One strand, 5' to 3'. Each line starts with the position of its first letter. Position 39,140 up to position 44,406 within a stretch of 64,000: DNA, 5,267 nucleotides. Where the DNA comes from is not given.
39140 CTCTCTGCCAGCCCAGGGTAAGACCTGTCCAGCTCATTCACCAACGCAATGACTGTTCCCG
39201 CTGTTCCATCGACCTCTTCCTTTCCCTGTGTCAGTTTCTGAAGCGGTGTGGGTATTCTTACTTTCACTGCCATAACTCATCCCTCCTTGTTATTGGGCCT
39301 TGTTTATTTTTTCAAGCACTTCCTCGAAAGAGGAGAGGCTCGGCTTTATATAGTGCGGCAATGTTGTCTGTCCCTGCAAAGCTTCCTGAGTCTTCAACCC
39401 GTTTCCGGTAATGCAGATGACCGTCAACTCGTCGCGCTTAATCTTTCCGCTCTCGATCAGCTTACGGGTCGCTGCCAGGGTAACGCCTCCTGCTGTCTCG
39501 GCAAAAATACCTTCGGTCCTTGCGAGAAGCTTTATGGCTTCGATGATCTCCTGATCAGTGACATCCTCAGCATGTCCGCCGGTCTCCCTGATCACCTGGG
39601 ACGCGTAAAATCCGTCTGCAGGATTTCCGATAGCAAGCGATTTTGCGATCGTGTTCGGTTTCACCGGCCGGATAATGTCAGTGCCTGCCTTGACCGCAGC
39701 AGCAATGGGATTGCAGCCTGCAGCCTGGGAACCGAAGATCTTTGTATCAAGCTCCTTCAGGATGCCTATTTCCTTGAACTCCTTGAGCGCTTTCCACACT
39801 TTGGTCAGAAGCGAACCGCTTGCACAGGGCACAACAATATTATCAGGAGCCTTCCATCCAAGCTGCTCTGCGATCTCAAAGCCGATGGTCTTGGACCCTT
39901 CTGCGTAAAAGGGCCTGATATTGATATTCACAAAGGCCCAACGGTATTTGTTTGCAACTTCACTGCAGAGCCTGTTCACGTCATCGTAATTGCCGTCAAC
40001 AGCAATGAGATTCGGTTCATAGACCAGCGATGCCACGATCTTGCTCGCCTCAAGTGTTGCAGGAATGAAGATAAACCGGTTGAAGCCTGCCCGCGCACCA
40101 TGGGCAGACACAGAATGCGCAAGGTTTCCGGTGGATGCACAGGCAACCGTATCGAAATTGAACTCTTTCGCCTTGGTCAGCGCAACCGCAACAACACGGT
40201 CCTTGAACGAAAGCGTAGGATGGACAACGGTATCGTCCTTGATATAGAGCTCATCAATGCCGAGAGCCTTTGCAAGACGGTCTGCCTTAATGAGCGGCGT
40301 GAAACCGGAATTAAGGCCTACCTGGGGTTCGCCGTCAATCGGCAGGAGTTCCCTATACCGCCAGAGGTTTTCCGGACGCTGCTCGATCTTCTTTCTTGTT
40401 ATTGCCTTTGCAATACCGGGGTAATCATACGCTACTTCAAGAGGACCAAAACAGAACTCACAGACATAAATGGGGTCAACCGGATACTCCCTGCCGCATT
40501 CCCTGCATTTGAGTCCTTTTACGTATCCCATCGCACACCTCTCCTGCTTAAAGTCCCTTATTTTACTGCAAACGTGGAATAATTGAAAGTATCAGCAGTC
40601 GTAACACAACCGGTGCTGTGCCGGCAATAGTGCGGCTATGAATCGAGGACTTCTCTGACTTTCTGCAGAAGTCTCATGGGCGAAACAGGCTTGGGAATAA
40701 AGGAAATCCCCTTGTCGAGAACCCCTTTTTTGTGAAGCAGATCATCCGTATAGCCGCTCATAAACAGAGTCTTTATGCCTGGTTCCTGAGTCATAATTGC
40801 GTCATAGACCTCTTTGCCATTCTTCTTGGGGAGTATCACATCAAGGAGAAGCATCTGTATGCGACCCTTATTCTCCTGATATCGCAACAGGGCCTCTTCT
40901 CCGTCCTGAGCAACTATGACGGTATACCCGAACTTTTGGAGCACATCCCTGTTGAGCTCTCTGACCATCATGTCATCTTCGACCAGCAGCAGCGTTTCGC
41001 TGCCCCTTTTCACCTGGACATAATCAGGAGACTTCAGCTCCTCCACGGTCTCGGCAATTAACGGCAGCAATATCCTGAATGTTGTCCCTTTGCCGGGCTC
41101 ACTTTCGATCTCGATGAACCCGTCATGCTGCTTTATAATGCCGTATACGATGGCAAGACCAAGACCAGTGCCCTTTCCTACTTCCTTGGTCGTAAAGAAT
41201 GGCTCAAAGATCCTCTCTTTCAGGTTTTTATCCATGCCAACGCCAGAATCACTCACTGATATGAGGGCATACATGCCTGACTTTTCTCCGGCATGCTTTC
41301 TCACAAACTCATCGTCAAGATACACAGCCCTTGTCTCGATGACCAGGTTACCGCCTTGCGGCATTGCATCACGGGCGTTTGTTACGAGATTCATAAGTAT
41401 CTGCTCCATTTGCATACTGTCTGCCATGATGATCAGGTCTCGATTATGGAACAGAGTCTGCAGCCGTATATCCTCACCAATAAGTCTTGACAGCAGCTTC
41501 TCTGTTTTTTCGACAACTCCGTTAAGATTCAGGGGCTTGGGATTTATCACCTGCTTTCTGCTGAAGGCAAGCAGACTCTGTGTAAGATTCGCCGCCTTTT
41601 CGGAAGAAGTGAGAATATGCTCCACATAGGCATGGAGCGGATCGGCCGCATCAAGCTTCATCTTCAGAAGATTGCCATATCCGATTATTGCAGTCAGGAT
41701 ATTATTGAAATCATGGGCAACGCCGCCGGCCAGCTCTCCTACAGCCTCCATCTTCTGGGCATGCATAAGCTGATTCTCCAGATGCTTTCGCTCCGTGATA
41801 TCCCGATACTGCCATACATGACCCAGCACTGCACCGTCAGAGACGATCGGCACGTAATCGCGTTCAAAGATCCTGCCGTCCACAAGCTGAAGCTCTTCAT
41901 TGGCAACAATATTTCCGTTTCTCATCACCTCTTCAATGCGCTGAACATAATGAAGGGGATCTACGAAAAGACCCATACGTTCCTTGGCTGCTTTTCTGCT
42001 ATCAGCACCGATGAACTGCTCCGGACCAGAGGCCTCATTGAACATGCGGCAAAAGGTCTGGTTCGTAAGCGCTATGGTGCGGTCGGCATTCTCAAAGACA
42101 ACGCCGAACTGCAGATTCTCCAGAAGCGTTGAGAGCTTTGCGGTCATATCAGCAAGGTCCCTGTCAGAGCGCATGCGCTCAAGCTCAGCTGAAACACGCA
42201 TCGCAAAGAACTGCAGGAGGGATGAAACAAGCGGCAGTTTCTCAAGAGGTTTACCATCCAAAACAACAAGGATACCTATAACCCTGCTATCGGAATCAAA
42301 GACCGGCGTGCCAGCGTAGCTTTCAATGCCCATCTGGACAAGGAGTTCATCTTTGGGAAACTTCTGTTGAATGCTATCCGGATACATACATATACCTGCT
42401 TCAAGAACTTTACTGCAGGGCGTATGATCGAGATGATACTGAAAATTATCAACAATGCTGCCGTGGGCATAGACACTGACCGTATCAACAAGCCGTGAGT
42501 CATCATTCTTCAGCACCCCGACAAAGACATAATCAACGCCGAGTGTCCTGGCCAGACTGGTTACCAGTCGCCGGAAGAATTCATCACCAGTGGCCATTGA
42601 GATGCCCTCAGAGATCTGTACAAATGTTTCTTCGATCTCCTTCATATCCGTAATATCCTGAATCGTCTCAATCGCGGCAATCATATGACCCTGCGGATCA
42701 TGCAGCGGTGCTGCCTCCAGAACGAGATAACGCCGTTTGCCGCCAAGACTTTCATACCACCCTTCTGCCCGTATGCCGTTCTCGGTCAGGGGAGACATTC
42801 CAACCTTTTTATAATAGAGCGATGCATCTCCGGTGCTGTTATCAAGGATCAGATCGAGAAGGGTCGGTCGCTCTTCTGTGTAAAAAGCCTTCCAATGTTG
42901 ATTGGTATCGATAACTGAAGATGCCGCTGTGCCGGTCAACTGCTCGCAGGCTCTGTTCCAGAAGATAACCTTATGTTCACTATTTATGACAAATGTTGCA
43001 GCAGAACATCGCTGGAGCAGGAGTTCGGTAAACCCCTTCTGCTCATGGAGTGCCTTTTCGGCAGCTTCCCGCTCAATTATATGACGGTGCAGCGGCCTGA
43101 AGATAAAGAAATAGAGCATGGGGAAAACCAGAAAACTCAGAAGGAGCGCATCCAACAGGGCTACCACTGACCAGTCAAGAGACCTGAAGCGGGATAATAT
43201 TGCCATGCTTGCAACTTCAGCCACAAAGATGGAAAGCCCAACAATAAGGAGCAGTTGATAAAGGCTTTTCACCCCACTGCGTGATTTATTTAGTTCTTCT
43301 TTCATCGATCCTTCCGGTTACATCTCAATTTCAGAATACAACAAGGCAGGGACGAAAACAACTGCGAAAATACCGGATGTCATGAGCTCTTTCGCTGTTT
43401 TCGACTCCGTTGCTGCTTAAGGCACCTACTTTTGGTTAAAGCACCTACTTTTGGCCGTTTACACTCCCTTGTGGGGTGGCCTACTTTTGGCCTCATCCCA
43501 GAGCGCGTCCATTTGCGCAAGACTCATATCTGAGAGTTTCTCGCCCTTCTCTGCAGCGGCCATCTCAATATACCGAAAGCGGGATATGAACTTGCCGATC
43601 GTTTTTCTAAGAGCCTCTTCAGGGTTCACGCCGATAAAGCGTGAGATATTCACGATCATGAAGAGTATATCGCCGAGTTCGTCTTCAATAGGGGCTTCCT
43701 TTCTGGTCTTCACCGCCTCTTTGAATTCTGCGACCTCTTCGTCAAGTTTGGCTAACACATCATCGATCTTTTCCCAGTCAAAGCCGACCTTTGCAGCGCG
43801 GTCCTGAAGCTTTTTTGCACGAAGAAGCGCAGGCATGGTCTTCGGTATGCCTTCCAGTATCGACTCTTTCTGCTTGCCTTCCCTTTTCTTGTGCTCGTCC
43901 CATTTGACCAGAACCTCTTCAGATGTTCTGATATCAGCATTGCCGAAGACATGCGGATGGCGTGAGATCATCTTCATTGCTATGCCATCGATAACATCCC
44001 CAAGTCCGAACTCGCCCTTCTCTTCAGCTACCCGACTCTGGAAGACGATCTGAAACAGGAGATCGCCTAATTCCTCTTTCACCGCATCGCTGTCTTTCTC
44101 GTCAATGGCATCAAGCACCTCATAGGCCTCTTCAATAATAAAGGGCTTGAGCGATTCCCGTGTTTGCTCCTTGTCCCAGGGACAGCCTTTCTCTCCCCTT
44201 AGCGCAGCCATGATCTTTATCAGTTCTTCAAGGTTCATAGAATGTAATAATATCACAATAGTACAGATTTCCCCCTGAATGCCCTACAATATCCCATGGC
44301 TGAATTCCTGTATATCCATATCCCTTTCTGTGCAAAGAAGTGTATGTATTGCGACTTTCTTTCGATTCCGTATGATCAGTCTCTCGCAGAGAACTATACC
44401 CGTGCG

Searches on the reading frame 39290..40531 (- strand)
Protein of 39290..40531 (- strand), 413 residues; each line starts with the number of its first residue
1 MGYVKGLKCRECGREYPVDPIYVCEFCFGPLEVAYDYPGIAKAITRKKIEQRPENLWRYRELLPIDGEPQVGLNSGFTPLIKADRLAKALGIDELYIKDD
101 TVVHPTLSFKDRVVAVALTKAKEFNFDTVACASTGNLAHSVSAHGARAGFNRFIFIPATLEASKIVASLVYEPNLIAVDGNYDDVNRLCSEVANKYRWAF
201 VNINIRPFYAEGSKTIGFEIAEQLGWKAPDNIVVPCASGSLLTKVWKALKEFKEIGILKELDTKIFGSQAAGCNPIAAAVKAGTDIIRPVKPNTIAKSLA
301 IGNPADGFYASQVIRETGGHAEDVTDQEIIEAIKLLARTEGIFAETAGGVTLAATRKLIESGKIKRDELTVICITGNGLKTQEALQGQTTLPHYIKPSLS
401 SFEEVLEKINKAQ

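Call 52: search_protein_families(library=pfam, proteins=[window:39290-40531:-], max_evalue=0.000001)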
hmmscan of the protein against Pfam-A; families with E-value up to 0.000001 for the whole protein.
window:39290-40531:- (413 aa): 2 families
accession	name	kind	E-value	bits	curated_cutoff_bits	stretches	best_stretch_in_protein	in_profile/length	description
PF00291.31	PALP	-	2.7e-69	234.2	35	1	75-376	5-295/295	Pyridoxal-phosphate dependent enzyme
PF05810.19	NinF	-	3.2e-11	43.4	27.5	1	8-32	1-25/25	NinF protein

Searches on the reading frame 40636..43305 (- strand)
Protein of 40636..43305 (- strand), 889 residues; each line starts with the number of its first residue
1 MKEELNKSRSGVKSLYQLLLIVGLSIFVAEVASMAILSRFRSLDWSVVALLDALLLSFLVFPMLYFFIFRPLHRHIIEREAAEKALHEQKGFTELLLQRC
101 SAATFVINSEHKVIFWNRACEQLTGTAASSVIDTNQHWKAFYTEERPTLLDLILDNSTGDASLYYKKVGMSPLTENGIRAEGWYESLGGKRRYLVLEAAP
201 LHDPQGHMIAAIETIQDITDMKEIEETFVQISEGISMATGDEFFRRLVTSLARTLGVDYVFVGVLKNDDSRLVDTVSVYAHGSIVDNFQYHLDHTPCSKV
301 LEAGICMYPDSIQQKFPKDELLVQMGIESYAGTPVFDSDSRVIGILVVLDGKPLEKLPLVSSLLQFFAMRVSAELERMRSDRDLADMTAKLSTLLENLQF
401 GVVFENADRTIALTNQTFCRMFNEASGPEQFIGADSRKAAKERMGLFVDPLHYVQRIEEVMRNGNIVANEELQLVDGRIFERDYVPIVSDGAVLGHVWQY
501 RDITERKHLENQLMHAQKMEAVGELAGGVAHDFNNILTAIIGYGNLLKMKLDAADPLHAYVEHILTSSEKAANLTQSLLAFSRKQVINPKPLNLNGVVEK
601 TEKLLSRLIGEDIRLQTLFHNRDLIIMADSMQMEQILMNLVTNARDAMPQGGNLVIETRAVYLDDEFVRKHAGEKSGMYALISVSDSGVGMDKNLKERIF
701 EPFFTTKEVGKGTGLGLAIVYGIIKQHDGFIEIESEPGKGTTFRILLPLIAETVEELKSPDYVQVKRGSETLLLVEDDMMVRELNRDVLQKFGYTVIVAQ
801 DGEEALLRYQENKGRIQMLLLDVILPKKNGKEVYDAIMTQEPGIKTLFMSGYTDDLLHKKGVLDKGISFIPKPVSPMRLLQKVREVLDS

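Call 52: search_protein_families(library=pfam, proteins=[window:40636-43305:-], max_evalue=0.000001)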
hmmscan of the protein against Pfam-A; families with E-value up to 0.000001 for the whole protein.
window:40636-43305:- (889 aa): 8 families
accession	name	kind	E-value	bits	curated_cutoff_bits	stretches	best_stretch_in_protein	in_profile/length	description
PF02518.31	HATPase_c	-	1.8e-24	86.7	26.4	1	629-749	2-109/111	Histidine kinase-, DNA gyrase B-, and HSP90-like ATPase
PF00072.30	Response_reg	-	3.8e-16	59.7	30.2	1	773-884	2-111/111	Response regulator receiver domain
PF08448.16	PAS_4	-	4.8e-15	56.2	23.1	0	395-507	1-109/110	PAS fold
PF13426.13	PAS_9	-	8e-12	45.8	27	0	103-220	3-103/103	PAS domain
PF00512.31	HisKA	-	1.1e-09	38.6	26.9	1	523-585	3-64/66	His Kinase A (phospho-acceptor) domain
PF01590.32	GAF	-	3.3e-09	37.8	22.4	1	241-374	3-132/133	GAF domain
PF00989.32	PAS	-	5.6e-09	36.4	22.6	0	94-218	4-113/113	PAS fold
PF13188.13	PAS_8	-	3.7e-07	30.2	21.8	0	390-423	2-35/65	PAS domain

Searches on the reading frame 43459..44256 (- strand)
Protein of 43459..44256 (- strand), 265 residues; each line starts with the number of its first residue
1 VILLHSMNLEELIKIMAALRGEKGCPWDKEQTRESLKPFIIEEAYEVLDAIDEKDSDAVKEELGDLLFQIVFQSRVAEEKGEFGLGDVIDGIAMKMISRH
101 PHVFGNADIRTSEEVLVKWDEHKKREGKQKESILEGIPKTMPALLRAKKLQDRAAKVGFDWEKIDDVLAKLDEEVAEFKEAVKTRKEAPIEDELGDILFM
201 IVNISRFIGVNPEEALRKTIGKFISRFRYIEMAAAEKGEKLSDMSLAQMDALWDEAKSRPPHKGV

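Call 52: search_protein_families(library=pfam, proteins=[window:43459-44256:-], max_evalue=0.000001)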
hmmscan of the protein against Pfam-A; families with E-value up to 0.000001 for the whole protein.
window:43459-44256:- (265 aa): 3 families
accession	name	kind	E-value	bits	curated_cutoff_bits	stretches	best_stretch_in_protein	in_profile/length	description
PF03819.22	MazG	-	6.8e-40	135.6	22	2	31-104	1-74/74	MazG nucleotide pyrophosphohydrolase domain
PF01503.22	PRA-PH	-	5.1e-13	49.7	21.3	0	159-217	20-80/86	Phosphoribosyl-ATP pyrophosphohydrolase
PF12643.12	MazG-like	-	4.7e-07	30.4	27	0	173-225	17-68/85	MazG-like family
